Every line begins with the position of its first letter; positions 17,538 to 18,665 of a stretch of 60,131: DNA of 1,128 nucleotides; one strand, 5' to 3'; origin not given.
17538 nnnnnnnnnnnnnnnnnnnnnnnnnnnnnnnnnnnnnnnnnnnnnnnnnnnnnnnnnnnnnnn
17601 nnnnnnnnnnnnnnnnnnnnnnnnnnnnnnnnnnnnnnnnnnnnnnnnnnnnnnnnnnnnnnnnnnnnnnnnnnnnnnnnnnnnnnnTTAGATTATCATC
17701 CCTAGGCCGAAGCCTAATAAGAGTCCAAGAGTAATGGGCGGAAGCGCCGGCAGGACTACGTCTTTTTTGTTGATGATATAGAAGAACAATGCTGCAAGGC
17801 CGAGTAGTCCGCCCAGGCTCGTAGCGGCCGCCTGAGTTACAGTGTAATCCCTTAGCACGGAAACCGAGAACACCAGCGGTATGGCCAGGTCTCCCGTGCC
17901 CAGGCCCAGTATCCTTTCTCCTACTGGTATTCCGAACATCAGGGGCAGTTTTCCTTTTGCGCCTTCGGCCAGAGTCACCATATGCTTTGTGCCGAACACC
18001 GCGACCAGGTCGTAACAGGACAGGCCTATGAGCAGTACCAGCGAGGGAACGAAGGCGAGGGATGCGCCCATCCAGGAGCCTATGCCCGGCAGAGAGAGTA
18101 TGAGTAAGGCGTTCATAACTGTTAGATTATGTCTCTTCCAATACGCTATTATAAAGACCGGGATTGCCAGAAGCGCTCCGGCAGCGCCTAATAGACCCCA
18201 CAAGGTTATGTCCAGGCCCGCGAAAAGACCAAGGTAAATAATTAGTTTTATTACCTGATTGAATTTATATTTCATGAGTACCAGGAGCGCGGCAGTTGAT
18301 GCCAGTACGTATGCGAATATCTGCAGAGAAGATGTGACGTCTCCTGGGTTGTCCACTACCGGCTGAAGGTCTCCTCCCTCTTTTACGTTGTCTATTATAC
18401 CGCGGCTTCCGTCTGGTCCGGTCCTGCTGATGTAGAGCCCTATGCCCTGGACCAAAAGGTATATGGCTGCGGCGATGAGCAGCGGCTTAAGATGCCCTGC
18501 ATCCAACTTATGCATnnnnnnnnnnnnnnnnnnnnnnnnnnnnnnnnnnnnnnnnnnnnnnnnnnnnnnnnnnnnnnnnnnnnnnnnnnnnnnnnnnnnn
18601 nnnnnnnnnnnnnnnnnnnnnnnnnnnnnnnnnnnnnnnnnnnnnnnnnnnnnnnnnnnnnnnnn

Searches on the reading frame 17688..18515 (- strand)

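Call 88: search_protein_families(library=pfam, proteins=[window:17688-18515:-], max_evalue=0.001)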
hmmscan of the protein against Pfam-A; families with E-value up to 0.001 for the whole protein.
window:17688-18515:- (275 aa): 1 family
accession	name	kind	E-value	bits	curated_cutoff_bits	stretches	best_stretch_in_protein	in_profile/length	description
PF06550.16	SPP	-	6.6e-14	52.5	23.9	1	50-273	23-278/283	Signal-peptide peptidase, presenilin aspartyl protease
